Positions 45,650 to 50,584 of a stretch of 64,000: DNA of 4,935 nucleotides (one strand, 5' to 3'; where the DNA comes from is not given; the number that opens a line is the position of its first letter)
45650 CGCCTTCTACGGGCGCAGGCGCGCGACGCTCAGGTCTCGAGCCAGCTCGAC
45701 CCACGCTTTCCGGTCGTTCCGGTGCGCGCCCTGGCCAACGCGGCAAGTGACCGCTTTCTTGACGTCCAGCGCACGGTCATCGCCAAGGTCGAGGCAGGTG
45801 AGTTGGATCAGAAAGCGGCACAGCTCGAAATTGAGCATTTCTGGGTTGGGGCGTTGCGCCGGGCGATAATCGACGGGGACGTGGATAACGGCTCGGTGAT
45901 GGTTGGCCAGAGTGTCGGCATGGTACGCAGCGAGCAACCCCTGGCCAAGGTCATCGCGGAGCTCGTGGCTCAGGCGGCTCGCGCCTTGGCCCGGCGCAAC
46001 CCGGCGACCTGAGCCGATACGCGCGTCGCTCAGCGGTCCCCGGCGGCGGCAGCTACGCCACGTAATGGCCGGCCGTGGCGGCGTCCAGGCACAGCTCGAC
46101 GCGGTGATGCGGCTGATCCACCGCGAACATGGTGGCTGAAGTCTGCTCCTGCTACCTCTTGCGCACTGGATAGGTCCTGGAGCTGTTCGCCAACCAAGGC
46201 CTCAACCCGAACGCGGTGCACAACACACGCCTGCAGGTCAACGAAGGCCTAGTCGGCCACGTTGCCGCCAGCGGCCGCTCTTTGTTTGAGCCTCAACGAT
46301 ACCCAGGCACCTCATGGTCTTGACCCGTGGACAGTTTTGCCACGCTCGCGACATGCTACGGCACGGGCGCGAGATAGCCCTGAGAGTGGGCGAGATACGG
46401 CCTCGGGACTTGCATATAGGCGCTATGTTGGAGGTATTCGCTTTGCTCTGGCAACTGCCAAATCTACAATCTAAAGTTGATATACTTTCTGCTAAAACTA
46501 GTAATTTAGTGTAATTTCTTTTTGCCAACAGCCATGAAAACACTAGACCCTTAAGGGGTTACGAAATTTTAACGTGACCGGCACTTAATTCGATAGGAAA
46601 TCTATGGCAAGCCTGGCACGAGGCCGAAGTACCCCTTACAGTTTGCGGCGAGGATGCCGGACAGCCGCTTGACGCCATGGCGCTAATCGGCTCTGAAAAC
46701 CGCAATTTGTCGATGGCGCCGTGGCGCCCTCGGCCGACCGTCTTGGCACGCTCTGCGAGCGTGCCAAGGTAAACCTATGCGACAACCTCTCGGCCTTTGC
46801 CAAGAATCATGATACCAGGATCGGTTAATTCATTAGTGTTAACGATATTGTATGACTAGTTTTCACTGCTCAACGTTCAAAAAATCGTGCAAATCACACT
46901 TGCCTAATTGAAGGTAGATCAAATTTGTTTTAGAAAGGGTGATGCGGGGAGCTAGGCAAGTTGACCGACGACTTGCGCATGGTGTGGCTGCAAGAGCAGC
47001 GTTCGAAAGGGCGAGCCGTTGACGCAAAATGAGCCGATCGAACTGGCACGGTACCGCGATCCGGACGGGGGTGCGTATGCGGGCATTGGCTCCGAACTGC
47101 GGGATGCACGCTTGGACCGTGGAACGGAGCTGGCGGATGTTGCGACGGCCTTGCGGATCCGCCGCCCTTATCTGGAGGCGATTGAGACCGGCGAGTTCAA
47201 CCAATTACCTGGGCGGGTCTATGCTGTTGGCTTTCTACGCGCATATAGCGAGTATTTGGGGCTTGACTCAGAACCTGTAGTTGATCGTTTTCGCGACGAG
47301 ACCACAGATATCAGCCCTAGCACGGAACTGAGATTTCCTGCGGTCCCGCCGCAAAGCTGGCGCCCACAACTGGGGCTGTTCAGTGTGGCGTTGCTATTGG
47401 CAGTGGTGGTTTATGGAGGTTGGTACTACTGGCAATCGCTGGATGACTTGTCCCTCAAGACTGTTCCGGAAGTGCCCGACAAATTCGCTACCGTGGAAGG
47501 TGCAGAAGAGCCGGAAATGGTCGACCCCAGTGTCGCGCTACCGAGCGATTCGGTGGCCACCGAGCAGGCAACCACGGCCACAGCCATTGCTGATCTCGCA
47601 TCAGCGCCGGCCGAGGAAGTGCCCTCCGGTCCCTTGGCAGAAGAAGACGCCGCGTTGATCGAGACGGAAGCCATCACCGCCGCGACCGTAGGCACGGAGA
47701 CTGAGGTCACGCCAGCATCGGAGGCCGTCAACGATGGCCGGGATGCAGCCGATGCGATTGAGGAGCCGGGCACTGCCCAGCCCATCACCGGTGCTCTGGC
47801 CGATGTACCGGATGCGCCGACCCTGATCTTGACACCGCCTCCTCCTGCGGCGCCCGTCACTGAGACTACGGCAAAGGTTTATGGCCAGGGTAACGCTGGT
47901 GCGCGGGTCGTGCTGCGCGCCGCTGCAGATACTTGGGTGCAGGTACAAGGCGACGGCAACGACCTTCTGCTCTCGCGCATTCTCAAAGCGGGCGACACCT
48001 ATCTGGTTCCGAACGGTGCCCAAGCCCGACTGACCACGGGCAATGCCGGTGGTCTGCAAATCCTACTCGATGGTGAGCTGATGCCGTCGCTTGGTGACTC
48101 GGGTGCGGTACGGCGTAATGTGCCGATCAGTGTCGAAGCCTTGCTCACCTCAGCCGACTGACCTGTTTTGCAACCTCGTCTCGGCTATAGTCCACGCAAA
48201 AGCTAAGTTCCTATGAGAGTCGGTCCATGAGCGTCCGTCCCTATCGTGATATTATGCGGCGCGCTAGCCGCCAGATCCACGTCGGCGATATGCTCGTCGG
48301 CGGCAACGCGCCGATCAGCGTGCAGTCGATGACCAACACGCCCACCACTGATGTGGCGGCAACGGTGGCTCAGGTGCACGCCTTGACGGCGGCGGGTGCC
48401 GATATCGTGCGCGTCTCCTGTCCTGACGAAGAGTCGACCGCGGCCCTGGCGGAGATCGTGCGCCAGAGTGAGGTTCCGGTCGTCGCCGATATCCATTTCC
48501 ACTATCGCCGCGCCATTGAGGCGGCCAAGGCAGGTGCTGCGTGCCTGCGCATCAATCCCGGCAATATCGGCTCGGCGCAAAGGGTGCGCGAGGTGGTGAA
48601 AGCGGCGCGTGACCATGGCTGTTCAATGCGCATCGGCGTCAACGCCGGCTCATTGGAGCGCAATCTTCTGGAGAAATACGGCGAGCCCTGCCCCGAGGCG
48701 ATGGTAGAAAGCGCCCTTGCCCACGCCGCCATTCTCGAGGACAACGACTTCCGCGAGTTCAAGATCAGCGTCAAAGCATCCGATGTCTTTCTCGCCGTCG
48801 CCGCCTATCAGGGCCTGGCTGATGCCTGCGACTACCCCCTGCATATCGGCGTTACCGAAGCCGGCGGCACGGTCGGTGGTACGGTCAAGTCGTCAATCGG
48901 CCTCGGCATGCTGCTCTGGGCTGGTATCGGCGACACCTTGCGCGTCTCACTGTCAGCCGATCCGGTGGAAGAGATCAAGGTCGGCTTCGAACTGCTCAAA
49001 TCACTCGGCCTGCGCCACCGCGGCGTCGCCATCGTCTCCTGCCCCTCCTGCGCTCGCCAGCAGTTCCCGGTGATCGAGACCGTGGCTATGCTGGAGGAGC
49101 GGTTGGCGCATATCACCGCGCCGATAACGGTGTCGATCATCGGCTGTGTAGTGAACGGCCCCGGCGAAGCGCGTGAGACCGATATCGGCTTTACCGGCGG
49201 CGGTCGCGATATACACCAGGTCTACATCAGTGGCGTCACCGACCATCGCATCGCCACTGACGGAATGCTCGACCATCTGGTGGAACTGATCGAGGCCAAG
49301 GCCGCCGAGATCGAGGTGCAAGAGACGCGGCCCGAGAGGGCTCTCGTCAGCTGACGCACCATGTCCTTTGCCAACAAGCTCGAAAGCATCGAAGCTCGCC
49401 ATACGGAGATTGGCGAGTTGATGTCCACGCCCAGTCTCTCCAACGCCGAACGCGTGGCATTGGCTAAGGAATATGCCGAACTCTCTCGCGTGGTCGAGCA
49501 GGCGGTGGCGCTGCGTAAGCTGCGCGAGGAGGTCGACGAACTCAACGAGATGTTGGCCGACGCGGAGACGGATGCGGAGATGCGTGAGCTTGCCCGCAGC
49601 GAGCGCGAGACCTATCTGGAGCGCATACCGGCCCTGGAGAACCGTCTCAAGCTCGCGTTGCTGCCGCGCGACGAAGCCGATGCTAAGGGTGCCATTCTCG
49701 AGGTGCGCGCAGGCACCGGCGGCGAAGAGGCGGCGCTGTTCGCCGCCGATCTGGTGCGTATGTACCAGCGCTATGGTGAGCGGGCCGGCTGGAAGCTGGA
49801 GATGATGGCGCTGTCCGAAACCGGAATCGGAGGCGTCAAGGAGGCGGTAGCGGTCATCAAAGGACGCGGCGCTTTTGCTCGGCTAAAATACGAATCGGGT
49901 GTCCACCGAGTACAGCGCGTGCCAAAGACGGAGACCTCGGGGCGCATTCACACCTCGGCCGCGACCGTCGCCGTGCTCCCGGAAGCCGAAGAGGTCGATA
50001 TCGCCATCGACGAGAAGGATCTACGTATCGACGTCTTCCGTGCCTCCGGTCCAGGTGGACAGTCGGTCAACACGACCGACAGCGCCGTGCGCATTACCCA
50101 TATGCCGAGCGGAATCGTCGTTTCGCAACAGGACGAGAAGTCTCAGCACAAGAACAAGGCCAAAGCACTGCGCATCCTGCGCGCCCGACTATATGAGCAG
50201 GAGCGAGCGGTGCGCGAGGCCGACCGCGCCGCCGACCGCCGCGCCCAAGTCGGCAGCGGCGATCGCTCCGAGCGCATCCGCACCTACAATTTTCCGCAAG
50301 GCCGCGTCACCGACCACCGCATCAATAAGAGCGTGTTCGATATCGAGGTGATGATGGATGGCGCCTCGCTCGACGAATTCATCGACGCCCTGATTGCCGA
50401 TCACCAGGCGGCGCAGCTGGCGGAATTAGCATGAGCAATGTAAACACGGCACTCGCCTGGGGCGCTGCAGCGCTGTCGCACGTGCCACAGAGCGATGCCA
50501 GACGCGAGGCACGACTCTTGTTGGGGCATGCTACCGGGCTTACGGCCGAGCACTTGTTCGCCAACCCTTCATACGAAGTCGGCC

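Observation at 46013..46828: ptsP (nitrogen-PTS enzyme I) destroyed in place: large internal deletion plus stops, frameshifts and AT drift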

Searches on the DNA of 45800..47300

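Call 35: search_rna_families(source=window, start=45800, end=47300, threshold=evalue, max_evalue=1)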
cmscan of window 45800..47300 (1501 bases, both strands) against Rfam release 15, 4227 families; matches with E-value up to 1: 1.
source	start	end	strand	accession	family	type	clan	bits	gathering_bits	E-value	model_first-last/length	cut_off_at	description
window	45914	45955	+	RF04305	HCV_SL1412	Cis-reg;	-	17.6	38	0.7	1-48/48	no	Hepatitis C virus stem-loop SL1412 RNA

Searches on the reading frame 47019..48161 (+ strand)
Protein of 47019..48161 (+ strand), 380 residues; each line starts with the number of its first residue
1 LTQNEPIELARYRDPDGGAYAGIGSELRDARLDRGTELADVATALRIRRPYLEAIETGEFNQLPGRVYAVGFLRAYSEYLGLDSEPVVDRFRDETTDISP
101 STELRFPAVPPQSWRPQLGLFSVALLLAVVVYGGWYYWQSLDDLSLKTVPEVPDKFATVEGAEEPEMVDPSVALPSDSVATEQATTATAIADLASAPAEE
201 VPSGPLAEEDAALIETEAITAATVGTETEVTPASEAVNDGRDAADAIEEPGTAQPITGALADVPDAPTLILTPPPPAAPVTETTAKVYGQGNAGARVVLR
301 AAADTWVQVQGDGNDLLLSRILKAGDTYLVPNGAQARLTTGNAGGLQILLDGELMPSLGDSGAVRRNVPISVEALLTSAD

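Call 5: search_protein_families(library=pfam, proteins=[window:47019-48161:+])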
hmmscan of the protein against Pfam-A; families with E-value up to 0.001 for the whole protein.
window:47019-48161:+ (380 aa): 3 families
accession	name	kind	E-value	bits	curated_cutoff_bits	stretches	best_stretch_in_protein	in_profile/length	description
PF13413.12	HTH_25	-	3.1e-22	78.6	24.6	1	27-87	2-62/62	Helix-turn-helix domain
PF13464.11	RodZ_C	-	4.7e-15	55.7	23.9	1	298-366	1-70/72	RodZ C-terminal domain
PF13560.12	HTH_31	-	0.00011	22.8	27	1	24-82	3-56/64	Helix-turn-helix domain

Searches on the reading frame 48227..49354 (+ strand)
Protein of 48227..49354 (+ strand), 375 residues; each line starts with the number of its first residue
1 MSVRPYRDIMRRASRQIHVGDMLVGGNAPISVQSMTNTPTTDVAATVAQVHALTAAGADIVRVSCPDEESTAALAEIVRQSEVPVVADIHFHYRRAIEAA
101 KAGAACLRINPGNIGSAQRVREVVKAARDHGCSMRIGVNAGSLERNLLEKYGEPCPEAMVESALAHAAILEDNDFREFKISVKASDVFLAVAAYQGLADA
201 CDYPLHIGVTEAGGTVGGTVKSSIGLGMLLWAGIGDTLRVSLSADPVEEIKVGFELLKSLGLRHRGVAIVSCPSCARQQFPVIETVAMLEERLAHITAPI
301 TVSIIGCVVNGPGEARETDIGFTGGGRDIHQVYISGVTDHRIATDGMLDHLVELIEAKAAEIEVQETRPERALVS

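Call 5: search_protein_families(library=pfam, proteins=[window:48227-49354:+])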
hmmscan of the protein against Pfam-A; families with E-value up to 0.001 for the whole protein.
window:48227-49354:+ (375 aa): 1 family
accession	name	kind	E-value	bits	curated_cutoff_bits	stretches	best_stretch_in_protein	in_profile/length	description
PF04551.19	GcpE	-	1.5e-142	475.1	32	1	15-356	2-342/343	GcpE protein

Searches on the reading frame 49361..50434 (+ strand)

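Call 5: search_protein_families(library=pfam, proteins=[window:49361-50434:+])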
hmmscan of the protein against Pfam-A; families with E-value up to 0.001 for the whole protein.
window:49361-50434:+ (357 aa): 3 families
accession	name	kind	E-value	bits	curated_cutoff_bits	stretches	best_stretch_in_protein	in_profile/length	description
PF03462.23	PCRF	-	1.1e-66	224.8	24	1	10-203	1-194/194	PCRF domain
PF00472.26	RF-1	-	1e-43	148.4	35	1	210-320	1-116/116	RF-1 domain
PF25557.1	GAUT_1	-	0.00053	20.7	22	0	31-79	11-59/77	Galacturonosyltransferase domain 1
